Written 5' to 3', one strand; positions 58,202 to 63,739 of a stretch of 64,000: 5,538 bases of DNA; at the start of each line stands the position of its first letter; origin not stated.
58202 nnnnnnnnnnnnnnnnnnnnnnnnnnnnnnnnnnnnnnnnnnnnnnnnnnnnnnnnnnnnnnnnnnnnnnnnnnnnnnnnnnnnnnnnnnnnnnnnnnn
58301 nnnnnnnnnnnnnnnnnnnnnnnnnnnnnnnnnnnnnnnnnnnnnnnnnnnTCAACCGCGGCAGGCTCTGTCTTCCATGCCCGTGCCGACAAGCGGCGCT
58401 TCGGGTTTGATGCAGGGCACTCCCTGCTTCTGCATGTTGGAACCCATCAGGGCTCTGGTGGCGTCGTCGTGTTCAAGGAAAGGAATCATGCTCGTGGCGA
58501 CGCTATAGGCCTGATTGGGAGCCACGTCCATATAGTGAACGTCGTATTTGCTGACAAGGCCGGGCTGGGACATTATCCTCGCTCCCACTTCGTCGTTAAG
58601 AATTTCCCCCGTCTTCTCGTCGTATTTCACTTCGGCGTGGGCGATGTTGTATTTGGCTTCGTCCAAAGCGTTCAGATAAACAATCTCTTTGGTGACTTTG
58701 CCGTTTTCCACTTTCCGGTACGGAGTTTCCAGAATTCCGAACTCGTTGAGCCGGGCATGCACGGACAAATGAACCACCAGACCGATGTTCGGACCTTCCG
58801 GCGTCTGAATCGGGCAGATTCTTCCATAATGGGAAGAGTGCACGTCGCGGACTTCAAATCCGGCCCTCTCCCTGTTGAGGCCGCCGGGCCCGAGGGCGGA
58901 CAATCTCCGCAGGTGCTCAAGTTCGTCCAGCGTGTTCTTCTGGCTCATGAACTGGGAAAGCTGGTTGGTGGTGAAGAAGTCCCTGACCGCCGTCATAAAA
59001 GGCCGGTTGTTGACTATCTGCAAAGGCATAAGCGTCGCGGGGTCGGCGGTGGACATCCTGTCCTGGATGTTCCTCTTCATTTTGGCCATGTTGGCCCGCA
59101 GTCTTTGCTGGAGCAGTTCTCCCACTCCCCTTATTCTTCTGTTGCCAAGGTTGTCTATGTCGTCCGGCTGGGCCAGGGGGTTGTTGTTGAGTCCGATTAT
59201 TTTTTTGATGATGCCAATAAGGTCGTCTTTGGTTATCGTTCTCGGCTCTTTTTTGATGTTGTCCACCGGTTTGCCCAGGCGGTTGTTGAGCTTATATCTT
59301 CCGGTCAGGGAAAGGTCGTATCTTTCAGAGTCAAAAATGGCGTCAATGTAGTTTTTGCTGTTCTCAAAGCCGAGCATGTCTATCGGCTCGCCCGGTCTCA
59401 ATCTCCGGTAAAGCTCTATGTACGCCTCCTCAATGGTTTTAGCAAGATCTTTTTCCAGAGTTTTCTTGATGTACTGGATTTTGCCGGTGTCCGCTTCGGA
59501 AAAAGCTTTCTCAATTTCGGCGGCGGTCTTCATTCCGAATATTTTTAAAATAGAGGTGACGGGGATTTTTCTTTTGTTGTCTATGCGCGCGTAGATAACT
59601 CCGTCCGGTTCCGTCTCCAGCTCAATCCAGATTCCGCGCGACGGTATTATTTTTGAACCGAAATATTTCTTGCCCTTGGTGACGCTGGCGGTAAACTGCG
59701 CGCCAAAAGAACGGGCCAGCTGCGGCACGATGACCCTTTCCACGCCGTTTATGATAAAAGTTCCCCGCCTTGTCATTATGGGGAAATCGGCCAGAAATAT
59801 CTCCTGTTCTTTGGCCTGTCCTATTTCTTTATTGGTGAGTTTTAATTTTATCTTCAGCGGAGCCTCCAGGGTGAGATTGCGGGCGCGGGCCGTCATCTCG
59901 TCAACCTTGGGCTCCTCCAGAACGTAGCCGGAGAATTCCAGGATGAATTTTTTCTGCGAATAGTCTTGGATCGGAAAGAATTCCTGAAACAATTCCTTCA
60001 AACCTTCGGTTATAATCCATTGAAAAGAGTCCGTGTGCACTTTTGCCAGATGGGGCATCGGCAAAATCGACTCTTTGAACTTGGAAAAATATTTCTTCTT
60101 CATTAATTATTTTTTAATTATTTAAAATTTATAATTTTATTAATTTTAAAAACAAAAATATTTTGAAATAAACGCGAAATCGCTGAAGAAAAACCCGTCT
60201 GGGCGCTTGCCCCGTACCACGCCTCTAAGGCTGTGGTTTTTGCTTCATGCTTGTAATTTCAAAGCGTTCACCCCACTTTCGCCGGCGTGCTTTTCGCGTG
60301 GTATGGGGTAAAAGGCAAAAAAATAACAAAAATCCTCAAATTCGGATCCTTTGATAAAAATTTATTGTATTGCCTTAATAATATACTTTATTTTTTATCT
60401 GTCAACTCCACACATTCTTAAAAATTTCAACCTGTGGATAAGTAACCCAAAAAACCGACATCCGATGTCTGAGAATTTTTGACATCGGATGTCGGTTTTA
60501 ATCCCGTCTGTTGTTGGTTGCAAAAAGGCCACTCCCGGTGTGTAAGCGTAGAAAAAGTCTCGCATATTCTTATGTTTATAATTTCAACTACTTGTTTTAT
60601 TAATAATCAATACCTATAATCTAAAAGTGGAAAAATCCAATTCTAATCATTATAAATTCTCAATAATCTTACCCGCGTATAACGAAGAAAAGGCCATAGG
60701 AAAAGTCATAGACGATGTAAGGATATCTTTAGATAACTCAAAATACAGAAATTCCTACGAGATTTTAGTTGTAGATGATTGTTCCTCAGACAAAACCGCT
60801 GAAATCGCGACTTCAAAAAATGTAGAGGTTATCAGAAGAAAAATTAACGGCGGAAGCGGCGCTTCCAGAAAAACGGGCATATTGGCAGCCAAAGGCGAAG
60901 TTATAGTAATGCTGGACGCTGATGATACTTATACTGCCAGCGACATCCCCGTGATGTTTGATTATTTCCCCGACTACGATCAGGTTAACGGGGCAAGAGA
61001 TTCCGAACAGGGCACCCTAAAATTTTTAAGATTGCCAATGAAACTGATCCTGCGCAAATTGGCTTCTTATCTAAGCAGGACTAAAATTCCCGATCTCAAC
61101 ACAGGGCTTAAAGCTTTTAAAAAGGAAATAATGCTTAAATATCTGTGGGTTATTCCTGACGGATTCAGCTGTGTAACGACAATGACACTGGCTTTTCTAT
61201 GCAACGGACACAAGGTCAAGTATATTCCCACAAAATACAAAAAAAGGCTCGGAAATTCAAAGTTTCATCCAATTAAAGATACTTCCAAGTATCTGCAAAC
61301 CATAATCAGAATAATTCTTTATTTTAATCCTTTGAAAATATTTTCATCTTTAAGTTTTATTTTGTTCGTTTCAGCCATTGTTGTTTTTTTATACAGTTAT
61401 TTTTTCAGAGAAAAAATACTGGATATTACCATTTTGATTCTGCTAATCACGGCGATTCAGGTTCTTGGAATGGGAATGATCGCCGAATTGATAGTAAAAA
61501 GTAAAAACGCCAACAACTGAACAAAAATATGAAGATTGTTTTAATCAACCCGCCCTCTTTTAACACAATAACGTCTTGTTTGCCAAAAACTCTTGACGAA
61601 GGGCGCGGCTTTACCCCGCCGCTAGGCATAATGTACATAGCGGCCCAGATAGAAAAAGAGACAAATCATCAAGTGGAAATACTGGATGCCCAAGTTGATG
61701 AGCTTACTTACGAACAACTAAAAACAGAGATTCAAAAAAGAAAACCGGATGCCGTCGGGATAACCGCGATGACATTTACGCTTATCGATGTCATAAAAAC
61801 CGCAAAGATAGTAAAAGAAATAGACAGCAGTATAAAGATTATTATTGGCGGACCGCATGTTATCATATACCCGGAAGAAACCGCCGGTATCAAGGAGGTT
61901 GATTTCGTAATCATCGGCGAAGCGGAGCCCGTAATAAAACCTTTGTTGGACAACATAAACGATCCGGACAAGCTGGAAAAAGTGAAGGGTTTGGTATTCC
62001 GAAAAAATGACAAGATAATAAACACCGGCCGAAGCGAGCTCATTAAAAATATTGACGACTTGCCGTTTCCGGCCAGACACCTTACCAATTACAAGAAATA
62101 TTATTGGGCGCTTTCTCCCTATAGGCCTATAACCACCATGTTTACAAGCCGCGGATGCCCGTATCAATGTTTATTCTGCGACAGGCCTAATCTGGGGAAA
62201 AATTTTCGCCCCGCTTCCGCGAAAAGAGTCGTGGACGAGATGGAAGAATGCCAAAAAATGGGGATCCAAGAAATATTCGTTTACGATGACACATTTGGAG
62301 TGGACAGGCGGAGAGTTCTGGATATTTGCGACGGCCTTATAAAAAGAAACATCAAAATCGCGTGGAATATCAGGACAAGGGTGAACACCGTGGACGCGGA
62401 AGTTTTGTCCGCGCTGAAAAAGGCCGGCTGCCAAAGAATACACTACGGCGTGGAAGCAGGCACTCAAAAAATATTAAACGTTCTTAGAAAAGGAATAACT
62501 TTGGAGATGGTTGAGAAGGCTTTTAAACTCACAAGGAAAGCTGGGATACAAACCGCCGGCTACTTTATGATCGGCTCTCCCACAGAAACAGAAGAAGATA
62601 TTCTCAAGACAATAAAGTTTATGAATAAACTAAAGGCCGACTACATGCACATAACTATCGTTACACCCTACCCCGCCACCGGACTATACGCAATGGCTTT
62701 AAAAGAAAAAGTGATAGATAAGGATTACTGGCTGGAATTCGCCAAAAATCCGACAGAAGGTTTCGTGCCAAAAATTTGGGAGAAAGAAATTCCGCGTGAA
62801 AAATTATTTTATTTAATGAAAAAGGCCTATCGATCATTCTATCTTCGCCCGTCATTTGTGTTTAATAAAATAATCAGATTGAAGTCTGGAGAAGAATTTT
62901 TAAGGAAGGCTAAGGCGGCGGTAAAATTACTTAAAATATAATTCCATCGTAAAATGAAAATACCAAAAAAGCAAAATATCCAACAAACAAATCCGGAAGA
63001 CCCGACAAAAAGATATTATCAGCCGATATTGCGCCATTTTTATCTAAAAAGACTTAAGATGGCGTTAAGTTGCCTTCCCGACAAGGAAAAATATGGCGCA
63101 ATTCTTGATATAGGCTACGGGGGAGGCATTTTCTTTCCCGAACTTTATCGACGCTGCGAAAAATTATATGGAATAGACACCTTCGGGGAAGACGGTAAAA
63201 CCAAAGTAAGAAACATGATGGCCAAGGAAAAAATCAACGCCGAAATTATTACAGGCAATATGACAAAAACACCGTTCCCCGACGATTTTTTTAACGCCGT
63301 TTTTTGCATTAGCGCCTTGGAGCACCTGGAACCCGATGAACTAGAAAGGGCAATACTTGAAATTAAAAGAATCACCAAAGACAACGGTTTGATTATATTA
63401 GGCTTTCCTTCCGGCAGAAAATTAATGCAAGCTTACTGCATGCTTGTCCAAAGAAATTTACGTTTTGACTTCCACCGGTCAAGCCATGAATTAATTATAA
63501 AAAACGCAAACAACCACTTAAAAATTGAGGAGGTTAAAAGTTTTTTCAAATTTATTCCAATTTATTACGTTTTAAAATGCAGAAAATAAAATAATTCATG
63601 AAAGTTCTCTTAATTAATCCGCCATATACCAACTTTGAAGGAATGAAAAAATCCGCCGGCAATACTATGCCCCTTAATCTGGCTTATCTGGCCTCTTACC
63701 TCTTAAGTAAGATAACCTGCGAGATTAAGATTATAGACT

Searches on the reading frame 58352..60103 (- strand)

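Call 9: search_protein_families(library=pfam, proteins=[window:58352-60103:-], max_evalue=0.001)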
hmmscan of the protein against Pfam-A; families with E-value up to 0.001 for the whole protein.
window:58352-60103:- (583 aa): 4 families
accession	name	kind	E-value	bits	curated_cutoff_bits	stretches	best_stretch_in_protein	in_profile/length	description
PF04565.21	RNA_pol_Rpb2_3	-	1.4e-26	92.9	21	1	384-451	1-67/68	RNA polymerase Rpb2, domain 3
PF04561.19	RNA_pol_Rpb2_2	-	6.2e-19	68.8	21.7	1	150-325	22-190/190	RNA polymerase Rpb2, domain 2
PF10385.14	RNA_pol_Rpb2_45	-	2.2e-18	66.5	28.2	1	462-528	1-66/66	RNA polymerase beta subunit external 1 domain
PF04563.20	RNA_pol_Rpb2_1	-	9e-18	65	28.2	1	19-366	2-198/203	RNA polymerase beta subunit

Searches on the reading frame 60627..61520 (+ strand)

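Call 9: search_protein_families(library=pfam, proteins=[window:60627-61520:+], max_evalue=0.001)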
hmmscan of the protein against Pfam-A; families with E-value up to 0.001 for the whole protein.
window:60627-61520:+ (297 aa): 3 families
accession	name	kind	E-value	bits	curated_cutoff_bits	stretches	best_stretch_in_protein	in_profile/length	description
PF00535.33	Glycos_transf_2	-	2.7e-29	102.7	23.3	1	12-169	1-164/168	Glycosyl transferase family 2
PF13641.12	Glyco_tranf_2_3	-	7.4e-07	29.8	27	1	11-130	3-129/230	Glycosyltransferase like family 2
PF10111.15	Glyco_tranf_2_2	-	2.1e-06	27.9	27.3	1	12-104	1-96/276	Glycosyltransferase like family 2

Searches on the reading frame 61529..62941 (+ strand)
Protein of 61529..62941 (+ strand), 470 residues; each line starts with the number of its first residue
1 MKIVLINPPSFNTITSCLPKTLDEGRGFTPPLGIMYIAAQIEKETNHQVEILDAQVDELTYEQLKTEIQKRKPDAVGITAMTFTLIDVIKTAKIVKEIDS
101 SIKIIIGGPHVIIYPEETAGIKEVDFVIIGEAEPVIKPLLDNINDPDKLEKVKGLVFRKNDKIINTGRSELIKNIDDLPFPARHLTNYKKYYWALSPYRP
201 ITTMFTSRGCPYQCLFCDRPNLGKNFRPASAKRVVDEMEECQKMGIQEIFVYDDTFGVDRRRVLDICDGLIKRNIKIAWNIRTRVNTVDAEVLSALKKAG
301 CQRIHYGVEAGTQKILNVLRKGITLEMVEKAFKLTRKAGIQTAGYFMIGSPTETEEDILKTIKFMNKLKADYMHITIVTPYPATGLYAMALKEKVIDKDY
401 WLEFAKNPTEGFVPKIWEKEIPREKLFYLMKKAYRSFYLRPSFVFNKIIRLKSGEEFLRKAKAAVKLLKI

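Call 9: search_protein_families(library=pfam, proteins=[window:61529-62941:+], max_evalue=0.001)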
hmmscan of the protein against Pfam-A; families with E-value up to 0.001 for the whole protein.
window:61529-62941:+ (470 aa): 2 families
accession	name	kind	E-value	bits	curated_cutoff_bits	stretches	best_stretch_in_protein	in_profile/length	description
PF04055.27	Radical_SAM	-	4e-25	89.3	29.5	1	206-364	3-165/166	Radical SAM superfamily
PF02310.24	B12-binding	-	4.6e-23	81.8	32.1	1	26-135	9-116/121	B12 binding domain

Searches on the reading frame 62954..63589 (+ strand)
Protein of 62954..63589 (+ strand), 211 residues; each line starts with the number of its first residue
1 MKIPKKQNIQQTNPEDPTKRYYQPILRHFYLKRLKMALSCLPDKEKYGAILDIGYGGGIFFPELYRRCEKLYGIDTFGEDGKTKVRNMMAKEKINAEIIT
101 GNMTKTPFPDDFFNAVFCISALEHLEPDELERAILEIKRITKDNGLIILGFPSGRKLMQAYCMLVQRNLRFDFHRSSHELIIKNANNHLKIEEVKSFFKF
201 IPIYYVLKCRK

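Call 9: search_protein_families(library=pfam, proteins=[window:62954-63589:+], max_evalue=0.001)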
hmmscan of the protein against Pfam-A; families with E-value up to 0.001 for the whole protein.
window:62954-63589:+ (211 aa): 3 families
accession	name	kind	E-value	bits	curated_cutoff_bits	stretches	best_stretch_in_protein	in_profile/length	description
PF08241.18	Methyltransf_11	-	6.4e-17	62.4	21.2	1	51-149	1-95/95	Methyltransferase domain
PF13649.12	Methyltransf_25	-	1.7e-15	57.9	27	1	50-145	1-97/97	Methyltransferase domain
PF13489.12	Methyltransf_23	-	1.4e-09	38.3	27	1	39-152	14-119/164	Methyltransferase domain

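Call 29: find_encoding_contigs(protein=window:62954-63589:+, flank=10000, max_places=1)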
Protein window:62954-63589:+ (211 aa): 18 contigs read that carry it; 1 place shown.
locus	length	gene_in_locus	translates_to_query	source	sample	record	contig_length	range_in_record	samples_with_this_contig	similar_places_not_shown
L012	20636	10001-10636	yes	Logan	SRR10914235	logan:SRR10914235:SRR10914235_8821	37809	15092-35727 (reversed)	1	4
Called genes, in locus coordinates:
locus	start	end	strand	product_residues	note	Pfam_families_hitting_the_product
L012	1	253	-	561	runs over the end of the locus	PF01807:Zn_ribbon_DnaG, PF08275:DNAG_N, PF01751:Toprim, PF13155:Toprim_2, PF13662:Toprim_4, PF10410:DnaB_bind (faint)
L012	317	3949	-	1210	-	PF04997:RNA_pol_Rpb1_1, PF00623:RNA_pol_Rpb1_2, PF04983:RNA_pol_Rpb1_3, PF05000:RNA_pol_Rpb1_4, PF04998:RNA_pol_Rpb1_5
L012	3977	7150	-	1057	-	PF04563:RNA_pol_Rpb2_1, PF04561:RNA_pol_Rpb2_2, PF04565:RNA_pol_Rpb2_3, PF10385:RNA_pol_Rpb2_45, PF00562:RNA_pol_Rpb2_6, PF04560:RNA_pol_Rpb2_7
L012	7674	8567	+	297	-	PF13641:Glyco_tranf_2_3 (weak), PF00535:Glycos_transf_2, PF10111:Glyco_tranf_2_2 (weak)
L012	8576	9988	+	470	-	PF02310:B12-binding, PF04055:Radical_SAM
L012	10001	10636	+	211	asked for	PF13489:Methyltransf_23, PF08241:Methyltransf_11, PF13649:Methyltransf_25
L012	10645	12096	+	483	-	PF02310:B12-binding, PF04055:Radical_SAM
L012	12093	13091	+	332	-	PF04055:Radical_SAM, PF13186:SPASM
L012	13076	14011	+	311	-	PF03706:LPG_synthase_TM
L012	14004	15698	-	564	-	-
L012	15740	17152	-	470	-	PF01943:Polysacc_synt, PF13440:Polysacc_synt_3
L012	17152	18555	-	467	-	PF02310:B12-binding, PF04055:Radical_SAM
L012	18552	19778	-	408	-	PF08323:Glyco_transf_5 (faint), PF13477:Glyco_trans_4_2, PF13439:Glyco_transf_4, PF13579:Glyco_trans_4_4, PF00534:Glycos_transf_1, PF13692:Glyco_trans_1_4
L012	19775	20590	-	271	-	PF13489:Methyltransf_23, PF08241:Methyltransf_11, PF08242:Methyltransf_12 (weak)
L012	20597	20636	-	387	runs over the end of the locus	PF01075:Glyco_transf_9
